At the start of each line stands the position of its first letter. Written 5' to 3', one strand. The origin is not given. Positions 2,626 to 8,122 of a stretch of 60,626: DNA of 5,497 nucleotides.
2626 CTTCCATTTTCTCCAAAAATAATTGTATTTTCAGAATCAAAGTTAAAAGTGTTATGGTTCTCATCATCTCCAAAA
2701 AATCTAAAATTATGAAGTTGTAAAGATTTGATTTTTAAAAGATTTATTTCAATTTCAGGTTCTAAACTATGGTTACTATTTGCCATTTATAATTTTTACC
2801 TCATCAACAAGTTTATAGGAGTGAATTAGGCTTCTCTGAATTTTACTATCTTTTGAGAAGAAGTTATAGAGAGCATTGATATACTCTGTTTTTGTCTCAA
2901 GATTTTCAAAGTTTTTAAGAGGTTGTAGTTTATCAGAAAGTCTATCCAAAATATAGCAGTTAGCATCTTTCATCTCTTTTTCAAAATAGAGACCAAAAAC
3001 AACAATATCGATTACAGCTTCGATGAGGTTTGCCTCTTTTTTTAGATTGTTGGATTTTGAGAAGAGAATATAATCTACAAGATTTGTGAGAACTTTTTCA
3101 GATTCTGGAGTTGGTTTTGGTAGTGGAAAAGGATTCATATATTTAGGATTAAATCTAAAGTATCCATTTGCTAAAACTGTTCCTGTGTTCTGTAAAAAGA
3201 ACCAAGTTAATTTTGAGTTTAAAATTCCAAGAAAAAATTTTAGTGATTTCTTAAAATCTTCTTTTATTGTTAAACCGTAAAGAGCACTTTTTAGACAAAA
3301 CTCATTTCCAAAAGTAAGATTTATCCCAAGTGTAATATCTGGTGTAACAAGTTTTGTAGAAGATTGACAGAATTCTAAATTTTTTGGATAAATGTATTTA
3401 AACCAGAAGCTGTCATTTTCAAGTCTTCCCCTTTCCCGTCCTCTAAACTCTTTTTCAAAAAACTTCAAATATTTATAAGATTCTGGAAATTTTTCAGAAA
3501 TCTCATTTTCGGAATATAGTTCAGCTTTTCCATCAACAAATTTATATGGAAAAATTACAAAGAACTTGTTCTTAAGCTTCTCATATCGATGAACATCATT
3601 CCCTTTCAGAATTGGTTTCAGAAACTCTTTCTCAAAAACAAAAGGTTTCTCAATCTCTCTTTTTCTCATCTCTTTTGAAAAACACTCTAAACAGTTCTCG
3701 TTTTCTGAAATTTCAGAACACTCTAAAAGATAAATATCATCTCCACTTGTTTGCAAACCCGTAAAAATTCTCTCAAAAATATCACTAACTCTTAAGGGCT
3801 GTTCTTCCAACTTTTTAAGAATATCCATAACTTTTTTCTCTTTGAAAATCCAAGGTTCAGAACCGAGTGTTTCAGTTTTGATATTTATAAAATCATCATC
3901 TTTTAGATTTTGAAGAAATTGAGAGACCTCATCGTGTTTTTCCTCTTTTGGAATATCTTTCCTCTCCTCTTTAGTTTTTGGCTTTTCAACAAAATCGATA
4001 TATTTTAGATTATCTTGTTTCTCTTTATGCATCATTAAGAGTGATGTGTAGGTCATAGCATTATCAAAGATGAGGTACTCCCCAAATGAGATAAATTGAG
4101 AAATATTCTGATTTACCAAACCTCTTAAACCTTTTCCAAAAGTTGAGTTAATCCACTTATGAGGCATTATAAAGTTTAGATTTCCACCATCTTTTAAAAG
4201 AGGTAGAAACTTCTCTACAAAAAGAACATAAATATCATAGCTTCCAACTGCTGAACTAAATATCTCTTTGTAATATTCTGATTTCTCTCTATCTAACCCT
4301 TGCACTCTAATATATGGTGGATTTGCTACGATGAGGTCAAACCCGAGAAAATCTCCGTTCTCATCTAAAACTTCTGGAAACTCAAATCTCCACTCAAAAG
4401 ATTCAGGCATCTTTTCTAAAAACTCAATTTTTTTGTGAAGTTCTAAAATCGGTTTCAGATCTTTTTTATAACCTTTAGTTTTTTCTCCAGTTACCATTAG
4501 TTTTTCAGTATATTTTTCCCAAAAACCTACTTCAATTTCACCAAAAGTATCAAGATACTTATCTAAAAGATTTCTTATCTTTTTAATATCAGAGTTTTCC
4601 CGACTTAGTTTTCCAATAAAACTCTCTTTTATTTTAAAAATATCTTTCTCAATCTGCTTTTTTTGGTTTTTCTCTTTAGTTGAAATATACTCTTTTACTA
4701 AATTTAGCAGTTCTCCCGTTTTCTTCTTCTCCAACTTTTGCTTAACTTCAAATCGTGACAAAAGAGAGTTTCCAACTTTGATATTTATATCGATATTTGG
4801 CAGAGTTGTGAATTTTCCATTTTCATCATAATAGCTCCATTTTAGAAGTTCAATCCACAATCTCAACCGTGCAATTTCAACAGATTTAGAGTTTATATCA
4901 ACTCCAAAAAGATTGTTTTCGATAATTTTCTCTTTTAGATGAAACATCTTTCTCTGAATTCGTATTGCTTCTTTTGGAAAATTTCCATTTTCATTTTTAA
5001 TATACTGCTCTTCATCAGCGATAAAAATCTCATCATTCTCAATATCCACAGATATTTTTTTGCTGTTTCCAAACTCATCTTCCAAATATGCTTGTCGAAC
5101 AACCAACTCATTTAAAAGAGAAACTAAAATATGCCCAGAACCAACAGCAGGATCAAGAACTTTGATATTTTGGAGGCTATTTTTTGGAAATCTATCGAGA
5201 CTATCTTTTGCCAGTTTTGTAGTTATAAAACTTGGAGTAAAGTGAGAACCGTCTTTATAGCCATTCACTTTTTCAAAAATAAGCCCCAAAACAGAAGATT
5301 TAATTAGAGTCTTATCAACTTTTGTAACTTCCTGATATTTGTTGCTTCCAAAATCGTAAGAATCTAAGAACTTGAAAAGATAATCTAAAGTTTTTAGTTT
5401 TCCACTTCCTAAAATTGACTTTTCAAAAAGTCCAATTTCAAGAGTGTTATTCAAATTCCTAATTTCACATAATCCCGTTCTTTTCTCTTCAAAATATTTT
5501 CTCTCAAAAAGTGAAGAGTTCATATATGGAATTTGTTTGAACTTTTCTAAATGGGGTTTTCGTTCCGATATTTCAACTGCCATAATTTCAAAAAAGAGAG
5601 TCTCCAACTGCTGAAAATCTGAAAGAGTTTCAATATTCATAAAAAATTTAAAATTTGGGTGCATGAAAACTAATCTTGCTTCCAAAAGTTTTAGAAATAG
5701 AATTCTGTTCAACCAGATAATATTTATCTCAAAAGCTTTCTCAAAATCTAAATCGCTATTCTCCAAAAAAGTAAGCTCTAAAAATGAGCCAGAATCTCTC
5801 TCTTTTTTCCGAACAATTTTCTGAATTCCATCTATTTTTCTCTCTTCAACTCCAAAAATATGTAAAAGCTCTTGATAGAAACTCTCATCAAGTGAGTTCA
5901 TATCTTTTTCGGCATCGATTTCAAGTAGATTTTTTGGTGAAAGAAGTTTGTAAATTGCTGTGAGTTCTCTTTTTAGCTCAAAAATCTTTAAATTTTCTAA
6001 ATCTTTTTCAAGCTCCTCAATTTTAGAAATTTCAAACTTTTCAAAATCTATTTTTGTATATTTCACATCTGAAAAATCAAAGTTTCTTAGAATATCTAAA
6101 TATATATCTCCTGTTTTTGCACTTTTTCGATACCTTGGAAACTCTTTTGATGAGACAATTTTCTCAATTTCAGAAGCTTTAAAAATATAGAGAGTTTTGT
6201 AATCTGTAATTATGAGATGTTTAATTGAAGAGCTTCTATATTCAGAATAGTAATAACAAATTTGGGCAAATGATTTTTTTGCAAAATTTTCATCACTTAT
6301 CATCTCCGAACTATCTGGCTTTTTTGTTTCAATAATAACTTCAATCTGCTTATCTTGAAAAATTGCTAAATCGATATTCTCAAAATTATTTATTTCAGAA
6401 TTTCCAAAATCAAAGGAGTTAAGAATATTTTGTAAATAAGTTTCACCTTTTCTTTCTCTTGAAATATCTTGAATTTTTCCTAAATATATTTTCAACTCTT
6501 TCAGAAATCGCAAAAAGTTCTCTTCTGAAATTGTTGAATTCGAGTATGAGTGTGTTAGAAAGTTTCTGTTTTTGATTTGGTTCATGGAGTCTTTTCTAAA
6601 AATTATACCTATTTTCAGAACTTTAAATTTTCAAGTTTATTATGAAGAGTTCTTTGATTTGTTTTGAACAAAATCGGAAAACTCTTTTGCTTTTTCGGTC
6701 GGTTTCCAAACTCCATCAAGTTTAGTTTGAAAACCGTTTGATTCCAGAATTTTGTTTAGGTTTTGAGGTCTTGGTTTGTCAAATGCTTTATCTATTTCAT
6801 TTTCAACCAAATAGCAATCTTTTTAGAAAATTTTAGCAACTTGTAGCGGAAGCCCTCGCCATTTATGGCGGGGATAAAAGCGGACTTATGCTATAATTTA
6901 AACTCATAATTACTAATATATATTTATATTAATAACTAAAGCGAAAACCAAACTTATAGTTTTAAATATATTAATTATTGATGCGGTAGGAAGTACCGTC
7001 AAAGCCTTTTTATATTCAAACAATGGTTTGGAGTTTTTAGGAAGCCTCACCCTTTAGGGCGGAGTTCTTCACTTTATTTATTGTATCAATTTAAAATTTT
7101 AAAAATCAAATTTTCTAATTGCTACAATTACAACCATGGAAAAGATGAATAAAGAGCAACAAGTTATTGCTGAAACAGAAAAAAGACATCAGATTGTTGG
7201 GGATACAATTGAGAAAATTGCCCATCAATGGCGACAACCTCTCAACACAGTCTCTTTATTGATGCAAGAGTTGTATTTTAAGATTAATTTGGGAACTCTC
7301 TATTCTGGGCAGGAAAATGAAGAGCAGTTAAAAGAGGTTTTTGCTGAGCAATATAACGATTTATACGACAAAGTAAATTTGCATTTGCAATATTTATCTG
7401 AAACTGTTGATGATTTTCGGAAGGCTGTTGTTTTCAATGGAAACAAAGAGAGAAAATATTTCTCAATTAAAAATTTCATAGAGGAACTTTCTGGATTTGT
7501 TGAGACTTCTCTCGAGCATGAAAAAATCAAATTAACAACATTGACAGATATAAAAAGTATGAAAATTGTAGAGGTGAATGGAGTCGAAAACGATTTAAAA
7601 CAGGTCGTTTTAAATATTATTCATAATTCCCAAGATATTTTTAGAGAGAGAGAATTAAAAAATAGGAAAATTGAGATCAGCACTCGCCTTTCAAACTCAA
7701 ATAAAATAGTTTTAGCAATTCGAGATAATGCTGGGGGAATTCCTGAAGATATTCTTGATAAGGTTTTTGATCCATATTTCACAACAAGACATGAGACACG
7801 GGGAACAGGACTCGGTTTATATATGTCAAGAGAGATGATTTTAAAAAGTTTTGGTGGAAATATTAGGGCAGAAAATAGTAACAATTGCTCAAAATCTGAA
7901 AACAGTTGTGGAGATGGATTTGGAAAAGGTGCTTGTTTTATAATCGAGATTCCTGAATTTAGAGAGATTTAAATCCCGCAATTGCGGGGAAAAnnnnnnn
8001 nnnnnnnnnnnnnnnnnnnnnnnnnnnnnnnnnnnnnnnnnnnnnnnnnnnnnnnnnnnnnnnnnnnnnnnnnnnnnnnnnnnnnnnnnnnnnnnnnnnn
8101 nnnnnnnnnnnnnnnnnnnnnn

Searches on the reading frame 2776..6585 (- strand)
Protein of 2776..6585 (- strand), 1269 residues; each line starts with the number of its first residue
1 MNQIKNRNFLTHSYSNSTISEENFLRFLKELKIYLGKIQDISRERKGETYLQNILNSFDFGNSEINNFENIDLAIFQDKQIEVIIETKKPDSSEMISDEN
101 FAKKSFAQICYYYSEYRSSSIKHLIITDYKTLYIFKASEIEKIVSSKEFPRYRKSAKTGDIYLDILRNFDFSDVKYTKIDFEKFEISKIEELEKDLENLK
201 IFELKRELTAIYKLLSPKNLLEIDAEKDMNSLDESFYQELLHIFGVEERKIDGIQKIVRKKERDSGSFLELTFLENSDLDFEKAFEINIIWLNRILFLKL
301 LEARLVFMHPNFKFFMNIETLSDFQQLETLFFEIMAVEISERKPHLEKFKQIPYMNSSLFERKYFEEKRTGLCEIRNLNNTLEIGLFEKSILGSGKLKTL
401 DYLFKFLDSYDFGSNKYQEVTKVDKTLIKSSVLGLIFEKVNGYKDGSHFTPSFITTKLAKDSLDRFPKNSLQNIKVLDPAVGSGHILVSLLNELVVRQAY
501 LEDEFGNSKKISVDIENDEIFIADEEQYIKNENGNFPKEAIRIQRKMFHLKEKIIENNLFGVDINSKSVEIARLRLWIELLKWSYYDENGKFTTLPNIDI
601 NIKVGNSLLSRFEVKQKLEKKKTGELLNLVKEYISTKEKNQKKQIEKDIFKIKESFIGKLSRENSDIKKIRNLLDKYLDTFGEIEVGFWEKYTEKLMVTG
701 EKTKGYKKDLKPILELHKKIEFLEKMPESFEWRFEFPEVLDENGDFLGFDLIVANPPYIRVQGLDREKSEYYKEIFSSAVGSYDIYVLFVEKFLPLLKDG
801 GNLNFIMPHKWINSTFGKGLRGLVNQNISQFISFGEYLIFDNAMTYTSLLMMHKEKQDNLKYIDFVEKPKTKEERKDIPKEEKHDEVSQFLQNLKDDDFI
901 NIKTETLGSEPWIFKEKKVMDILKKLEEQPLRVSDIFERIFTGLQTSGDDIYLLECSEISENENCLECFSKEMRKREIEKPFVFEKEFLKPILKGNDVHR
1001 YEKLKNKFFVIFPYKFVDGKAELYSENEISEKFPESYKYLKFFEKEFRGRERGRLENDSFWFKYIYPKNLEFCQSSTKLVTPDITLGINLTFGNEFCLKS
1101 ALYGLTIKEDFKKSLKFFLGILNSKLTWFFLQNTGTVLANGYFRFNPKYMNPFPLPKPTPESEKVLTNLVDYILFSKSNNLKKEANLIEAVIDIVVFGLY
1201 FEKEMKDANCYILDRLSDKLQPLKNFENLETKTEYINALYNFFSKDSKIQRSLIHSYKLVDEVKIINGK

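Call 40: search_protein_families(library=pfam, proteins=[window:2776-6585:-], max_evalue=0.001)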
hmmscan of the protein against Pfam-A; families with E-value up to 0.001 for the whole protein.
window:2776-6585:- (1269 aa): 5 families
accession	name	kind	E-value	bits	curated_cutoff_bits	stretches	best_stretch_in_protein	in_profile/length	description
PF25120.1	DUF7814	-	1.2e-51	176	27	1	230-428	2-228/228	Domain of unknown function (DUF7814)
PF07669.17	Eco57I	-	3.4e-32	112.3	25.3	1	557-840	1-171/171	Eco57I restriction-modification methylase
PF23653.1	DUF7149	-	8.1e-31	107.8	27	1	5-228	2-239/239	Domain of unknown function (DUF7149)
PF20473.4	MmeI_Mtase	-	8.3e-09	35.4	27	1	468-615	15-125/259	MmeI, DNA-methyltransferase domain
PF12950.13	TaqI_C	-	1.4e-08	35.4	26.5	1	990-1155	1-118/118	TaqI-like C-terminal specificity domain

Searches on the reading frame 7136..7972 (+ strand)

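Call 40: search_protein_families(library=pfam, proteins=[window:7136-7972:+], max_evalue=0.001)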
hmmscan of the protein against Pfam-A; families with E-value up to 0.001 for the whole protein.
window:7136-7972:+ (278 aa): 1 family
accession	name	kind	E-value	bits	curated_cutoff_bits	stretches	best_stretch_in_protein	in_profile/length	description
PF02518.31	HATPase_c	-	2.7e-20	73.3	26.4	1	149-274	1-109/111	Histidine kinase-, DNA gyrase B-, and HSP90-like ATPase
